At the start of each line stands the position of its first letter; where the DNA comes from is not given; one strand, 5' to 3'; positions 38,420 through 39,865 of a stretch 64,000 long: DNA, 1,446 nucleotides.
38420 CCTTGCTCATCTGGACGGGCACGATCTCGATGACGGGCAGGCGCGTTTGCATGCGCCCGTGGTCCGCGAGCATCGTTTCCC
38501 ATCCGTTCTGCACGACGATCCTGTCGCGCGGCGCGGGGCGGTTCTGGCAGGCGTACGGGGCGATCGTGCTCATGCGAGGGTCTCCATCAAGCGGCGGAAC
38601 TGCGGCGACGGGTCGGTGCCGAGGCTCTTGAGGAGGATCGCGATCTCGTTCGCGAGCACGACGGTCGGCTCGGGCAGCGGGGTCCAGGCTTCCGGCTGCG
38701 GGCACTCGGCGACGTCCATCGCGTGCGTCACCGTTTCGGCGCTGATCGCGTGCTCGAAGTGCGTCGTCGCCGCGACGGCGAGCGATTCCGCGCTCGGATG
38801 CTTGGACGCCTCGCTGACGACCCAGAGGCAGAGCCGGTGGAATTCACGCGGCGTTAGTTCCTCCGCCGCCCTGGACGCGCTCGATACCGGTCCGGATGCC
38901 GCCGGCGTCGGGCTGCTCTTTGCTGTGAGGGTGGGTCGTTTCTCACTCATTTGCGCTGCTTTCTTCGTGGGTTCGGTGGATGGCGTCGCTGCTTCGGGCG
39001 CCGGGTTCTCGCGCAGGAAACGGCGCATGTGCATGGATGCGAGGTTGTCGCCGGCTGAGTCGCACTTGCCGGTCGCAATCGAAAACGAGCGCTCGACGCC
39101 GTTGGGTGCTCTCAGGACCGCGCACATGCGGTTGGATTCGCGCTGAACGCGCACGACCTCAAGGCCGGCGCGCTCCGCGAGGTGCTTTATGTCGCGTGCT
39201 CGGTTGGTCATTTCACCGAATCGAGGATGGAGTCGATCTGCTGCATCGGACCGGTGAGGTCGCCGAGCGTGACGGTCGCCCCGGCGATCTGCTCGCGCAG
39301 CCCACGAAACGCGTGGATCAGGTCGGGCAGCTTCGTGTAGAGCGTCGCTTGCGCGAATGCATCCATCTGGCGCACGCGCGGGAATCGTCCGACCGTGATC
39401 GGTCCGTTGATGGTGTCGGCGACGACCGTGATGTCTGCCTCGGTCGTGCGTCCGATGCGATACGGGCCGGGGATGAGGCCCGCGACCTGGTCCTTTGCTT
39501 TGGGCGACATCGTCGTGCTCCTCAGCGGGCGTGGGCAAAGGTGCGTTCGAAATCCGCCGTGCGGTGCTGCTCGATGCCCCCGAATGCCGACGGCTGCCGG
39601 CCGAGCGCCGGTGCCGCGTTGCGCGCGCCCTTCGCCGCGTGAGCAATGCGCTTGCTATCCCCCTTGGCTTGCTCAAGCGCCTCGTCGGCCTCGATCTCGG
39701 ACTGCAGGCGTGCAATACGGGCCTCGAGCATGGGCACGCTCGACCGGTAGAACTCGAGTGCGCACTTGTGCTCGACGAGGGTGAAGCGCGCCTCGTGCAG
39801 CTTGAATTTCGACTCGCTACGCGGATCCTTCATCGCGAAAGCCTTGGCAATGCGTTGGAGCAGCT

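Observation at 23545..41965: Recurrent 8-7-8 inverted-repeat motif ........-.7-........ in at least four intergenic promoter regions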

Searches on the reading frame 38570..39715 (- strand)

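Call 44: search_protein_families(library=phrogs, proteins=[window:38570-39715:-], max_evalue=0.00001)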
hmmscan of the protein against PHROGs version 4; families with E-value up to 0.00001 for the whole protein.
window:38570-39715:- (381 aa): 1 family
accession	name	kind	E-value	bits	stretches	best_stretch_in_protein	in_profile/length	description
phrog_25702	-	unknown function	2.3e-40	139.7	1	171-381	4-206/206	-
